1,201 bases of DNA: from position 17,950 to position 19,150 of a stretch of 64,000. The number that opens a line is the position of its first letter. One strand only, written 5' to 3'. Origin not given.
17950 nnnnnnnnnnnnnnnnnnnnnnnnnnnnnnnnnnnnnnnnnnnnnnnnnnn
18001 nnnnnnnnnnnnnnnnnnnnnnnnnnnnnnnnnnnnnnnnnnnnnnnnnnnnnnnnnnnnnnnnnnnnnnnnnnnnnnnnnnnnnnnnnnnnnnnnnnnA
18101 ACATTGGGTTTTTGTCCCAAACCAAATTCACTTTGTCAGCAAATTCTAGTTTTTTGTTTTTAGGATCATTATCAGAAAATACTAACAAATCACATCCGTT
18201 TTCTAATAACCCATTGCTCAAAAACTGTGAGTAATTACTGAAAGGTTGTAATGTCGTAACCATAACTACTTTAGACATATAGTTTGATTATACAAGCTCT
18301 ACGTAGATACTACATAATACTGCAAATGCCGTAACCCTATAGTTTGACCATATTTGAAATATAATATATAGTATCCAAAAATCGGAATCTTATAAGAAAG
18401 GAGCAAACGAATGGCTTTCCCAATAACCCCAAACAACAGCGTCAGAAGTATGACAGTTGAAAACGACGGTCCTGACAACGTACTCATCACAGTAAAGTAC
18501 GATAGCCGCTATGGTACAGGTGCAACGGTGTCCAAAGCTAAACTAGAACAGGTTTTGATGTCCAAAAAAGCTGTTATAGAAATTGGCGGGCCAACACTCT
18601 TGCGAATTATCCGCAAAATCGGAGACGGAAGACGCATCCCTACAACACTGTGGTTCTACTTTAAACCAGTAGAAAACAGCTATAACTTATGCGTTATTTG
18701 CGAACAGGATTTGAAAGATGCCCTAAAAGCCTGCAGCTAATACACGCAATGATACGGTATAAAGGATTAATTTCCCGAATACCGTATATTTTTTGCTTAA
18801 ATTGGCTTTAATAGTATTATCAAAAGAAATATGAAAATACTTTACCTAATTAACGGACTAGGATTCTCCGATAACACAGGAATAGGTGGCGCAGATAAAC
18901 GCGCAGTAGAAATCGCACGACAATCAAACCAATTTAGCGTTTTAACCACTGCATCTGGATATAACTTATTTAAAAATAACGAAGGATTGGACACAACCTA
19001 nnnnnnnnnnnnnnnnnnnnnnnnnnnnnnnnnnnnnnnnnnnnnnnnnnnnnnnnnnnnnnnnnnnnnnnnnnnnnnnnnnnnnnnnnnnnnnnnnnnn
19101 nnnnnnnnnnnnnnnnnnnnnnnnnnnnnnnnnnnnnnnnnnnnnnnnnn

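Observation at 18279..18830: Orphan 109-aa gene with its own promoter, strong Shine-Dalgarno and terminator, and elevated GC, in the divergent spacer of the glycosylation cluster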

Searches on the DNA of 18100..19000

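Call 27: search_rna_families(source=window, start=18100, end=19000, threshold=evalue, max_evalue=5)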
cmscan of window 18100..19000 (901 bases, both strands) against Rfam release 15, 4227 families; matches with E-value up to 5: 0.
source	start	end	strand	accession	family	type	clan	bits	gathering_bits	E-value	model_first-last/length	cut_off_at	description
